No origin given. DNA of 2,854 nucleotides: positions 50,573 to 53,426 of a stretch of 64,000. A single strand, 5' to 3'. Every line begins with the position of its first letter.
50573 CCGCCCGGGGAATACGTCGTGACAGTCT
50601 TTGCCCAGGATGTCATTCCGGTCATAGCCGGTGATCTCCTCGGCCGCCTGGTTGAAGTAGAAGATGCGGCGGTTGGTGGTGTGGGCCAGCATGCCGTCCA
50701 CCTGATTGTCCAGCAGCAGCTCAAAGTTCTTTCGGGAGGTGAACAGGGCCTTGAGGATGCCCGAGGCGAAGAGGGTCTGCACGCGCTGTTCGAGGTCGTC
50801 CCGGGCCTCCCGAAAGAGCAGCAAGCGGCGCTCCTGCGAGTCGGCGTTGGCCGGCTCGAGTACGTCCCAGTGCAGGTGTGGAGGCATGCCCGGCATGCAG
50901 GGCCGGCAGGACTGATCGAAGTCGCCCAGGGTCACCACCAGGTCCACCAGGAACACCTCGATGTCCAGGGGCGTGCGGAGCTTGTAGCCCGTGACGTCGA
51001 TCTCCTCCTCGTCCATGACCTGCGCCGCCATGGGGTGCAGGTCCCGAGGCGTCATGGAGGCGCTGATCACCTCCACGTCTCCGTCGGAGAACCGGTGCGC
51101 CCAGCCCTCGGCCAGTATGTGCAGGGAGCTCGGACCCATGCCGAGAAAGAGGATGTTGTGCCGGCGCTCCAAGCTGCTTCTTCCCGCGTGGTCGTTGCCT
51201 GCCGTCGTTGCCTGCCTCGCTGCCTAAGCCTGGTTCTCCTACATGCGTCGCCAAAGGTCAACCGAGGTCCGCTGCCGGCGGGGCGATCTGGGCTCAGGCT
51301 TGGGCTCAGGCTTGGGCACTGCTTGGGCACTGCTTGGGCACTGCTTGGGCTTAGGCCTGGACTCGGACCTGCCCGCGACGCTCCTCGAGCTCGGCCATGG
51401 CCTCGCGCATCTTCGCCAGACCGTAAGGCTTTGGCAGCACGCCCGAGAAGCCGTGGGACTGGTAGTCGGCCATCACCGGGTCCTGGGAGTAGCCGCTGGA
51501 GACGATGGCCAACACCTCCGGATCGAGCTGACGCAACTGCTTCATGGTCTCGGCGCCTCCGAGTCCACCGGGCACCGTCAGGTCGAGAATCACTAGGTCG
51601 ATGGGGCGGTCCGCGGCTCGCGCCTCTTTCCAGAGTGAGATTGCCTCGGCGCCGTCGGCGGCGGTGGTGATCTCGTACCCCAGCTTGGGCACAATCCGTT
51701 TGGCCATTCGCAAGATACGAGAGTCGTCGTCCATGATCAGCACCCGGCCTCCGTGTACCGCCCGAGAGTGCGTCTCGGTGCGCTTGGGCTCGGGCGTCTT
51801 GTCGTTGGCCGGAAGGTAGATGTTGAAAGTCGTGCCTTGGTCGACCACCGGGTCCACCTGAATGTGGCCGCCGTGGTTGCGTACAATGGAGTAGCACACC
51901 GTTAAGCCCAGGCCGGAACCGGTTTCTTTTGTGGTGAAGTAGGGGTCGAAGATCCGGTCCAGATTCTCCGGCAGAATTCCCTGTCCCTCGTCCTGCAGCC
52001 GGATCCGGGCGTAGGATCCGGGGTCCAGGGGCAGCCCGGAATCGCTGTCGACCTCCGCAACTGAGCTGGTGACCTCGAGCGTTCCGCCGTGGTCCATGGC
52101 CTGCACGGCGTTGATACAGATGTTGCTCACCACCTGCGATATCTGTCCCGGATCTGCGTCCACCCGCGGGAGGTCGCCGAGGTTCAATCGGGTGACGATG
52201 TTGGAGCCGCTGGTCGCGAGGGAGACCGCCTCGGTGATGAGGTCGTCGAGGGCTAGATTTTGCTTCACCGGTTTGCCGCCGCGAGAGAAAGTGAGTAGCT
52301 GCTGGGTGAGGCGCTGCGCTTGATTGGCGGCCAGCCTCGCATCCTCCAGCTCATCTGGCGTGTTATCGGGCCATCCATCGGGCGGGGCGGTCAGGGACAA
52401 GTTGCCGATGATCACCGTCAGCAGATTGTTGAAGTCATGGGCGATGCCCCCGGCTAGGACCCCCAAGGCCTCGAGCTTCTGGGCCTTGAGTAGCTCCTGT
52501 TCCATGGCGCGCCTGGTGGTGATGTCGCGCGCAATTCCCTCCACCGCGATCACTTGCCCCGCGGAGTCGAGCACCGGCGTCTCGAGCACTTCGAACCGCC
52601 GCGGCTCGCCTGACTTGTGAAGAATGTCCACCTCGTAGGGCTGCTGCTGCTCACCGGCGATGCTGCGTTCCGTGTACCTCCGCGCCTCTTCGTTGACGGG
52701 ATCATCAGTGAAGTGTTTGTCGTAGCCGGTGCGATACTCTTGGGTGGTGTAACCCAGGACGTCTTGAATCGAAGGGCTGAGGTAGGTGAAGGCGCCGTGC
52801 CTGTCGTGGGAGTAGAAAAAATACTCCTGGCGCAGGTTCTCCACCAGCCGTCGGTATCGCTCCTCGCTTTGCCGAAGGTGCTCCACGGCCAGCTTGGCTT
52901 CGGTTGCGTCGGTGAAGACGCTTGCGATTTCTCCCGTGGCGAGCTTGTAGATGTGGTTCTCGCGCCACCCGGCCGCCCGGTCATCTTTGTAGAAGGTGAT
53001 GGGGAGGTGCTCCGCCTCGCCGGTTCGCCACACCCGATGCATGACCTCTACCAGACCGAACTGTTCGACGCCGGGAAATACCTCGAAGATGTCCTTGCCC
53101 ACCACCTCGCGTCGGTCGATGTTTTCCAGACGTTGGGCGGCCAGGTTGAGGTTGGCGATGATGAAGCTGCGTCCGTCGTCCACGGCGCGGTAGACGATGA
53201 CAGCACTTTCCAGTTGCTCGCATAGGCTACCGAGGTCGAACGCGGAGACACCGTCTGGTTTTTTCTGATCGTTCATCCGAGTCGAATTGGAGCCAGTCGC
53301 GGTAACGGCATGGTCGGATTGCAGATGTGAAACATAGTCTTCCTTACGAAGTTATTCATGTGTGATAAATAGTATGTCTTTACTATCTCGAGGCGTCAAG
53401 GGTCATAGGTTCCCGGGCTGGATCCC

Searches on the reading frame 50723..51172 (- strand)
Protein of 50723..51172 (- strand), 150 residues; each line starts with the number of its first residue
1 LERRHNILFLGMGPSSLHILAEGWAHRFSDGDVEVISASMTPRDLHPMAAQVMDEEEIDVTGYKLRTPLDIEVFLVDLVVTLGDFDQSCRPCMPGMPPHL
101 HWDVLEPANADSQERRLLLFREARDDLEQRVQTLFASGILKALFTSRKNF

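Call 43: search_solved_structures(query=window:50723-51172:-, max_evalue=1, show_alignments=2)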
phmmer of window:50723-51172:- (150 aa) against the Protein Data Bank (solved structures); distinct sequences matched with E-value up to 1: 15.
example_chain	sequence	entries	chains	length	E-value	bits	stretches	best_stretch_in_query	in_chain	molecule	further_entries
2ipa_B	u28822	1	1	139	7.6e-13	51.8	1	7-134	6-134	Protein arsC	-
8p5n_A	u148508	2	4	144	3e-12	49.9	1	4-137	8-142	Low molecular weight phosphatase family protein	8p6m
1jl3_A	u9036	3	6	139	4.6e-12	49.3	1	7-134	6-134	ARSENATE REDUCTASE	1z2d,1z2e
1rxe_A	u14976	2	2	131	8.2e-09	38.7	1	5-125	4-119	Arsenate reductase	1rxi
1jf8_A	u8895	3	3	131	1.2e-08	38.2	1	5-125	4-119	arsenate reductase | Protein arsC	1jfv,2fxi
1lju_A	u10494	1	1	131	3.1e-08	36.8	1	5-125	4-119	arsenate reductase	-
1ljl_A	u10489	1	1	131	5.9e-08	35.9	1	5-125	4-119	arsenate reductase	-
2cd7_A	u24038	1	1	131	1e-07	35.2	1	5-125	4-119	PROTEIN ARSC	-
1lk0_A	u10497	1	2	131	3.7e-07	33.3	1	5-125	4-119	arsenate reductase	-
2myu_A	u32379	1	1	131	1.1e-06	31.8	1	6-136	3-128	Glutaredoxin arsenate reductase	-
2l19_A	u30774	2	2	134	4.1e-06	30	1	6-136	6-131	Arsenate reductase | Glutaredoxin arsenate reductase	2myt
2l17_A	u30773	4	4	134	1.1e-05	28.5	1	7-136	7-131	Arsenate reductase | Glutaredoxin arsenate reductase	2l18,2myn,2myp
3t38_A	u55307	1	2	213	3.7e-05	26.9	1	8-132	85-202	Arsenate Reductase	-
3rh0_A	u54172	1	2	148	0.00027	24.1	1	6-136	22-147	ARSENATE REDUCTASE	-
7x9g_C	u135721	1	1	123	0.33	14.1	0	57-96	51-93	Tumor necrosis factor receptor superfamily member EDAR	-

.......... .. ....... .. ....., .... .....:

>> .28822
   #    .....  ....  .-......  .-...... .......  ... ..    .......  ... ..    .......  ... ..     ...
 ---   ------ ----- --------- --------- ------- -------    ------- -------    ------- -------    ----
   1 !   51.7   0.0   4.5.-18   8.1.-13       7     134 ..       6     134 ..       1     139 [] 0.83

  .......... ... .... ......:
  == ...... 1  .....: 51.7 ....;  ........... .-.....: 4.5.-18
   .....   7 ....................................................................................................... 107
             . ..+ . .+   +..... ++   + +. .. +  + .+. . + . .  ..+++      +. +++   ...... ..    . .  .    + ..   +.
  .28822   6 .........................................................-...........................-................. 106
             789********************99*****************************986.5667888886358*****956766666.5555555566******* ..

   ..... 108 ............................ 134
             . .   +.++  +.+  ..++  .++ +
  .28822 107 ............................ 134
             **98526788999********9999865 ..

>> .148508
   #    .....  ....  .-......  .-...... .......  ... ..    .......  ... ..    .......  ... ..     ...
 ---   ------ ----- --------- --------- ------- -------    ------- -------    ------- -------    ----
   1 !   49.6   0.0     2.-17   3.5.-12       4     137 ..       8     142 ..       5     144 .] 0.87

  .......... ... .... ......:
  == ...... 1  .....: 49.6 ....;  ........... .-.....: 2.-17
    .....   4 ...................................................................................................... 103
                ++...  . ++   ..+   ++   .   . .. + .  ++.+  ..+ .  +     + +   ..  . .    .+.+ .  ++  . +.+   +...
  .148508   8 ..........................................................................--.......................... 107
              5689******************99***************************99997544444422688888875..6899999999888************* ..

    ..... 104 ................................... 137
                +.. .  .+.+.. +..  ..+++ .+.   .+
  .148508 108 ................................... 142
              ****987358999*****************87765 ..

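Call 77: search_protein_families(library=pfam, proteins=[window:50723-51172:-], max_evalue=1)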
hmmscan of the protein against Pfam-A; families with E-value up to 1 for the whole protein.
window:50723-51172:- (150 aa): 1 family
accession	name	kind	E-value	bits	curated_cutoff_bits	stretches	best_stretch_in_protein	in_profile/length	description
PF01451.26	LMWPc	-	0.003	18.2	23.2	1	30-135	29-144/144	Low molecular weight phosphotyrosine protein phosphatase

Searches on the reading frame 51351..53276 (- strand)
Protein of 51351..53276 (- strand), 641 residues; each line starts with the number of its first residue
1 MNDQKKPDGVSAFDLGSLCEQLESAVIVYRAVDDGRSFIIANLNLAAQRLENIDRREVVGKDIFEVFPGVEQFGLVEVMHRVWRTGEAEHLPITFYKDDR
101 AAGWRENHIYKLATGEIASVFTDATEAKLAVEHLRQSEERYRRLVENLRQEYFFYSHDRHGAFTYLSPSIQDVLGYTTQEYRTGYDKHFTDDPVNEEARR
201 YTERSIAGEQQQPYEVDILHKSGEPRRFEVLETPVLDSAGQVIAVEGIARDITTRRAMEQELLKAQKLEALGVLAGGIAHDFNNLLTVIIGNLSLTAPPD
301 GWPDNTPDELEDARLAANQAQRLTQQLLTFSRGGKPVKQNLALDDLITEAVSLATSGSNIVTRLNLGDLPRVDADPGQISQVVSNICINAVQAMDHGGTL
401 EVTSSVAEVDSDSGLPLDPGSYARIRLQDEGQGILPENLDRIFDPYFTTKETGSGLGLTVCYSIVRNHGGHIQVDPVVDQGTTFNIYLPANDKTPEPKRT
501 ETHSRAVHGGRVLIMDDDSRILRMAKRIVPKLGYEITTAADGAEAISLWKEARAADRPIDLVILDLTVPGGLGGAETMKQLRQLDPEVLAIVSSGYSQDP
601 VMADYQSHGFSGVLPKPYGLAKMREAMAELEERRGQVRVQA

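Call 3: search_protein_families(library=pfam, proteins=[window:51351-53276:-], max_evalue=0.01)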
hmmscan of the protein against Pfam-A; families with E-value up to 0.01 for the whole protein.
window:51351-53276:- (641 aa): 7 families
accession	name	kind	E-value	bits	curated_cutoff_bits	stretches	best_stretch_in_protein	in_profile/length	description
PF02518.31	HATPase_c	-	3.2e-22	79.5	26.4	1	375-490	2-109/111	Histidine kinase-, DNA gyrase B-, and HSP90-like ATPase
PF00072.30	Response_reg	-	1e-17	64.7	30.2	1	512-627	1-110/111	Response regulator receiver domain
PF08448.16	PAS_4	-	1.2e-15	58.1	23.1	1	155-257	10-110/110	PAS fold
PF00989.32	PAS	-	2.6e-11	44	22.6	1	139-252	1-113/113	PAS fold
PF13426.13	PAS_9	-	5.7e-11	43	27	2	158-253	8-102/103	PAS domain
PF00512.31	HisKA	-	1.1e-08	35.4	26.9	1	274-333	5-63/66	His Kinase A (phospho-acceptor) domain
PF08447.18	PAS_3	-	3.5e-05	24.4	25.6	1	164-249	2-89/89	PAS fold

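Call 4: search_protein_families(library=ncbifam, proteins=[window:51351-53276:-], max_evalue=0.01)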
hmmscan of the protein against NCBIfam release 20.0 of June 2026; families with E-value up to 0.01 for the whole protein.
window:51351-53276:- (641 aa): 114 families (the best 25 are shown)
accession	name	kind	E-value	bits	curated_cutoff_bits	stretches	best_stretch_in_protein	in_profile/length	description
NF010411.0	PRK13837.1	equivalog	2.3e-74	250.8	647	1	247-629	426-810/828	two-component system VirA-like sensor kinase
NF010076.0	PRK13557.1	subfamily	8.2e-73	245.6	631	1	202-621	94-523/540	histidine kinase famiy protein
NF046020.1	HisKinCckABruc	equivalog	9.5e-72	242.1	1000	1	114-629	321-865/868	cell cycle histidine kinase CckA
NF046026.1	HisKinCckACaul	equivalog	1.1e-61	208.9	1000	1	194-618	233-663/678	cell cycle histidine kinase CckA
NF052574.1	HisKinEspCMyxo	equivalog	4.2e-59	200.5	1200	1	169-590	316-740/785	serine histidine kinase EspC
NF008468.0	PRK11360.1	equivalog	9.6e-59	199.3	646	1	158-494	285-612/616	two-component system sensor histidine kinase AtoS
NF007688.0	PRK10364.1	equivalog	7.2e-41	140.4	479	1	250-496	219-457/460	two-component system sensor histidine kinase ZraS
NF052573.1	HisKinEspAMyxo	equivalog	9.9e-38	129.7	1400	1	157-591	270-708/755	serine histidine kinase EspA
TIGR02956.1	TMAO_torS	equivalog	8e-31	107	676.5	1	339-628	535-817/967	TMAO reductase system sensor histidine kinase/response regulator TorS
NF008302.0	PRK11091.1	equivalog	1e-29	103.3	838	2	369-632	388-644/779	aerobic respiration two-component sensor histidine kinase ArcB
NF047497.1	HK_LIC_12097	equivalog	3.2e-27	95.2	500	1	209-490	88-366/367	LIC_12097 family sensor histidine kinase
NF053867.1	SprKinKinDBac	equivalog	4.9e-27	94.5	775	1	257-492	272-499/500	sporulation kinase KinD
NF041777.1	sens_FixL_Rhizob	equivalog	9.8e-27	93.7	850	1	116-492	100-483/485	sensor protein FixL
NF038348.1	T2SS_HK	subfamily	2.3e-26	92.4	450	1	365-490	458-573/574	histidine kinase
NF047466.1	hybrid_RR_LvrB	exception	3.7e-25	88.9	500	1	255-490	136-376/377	hybrid histidine kinase/response regulator LvrB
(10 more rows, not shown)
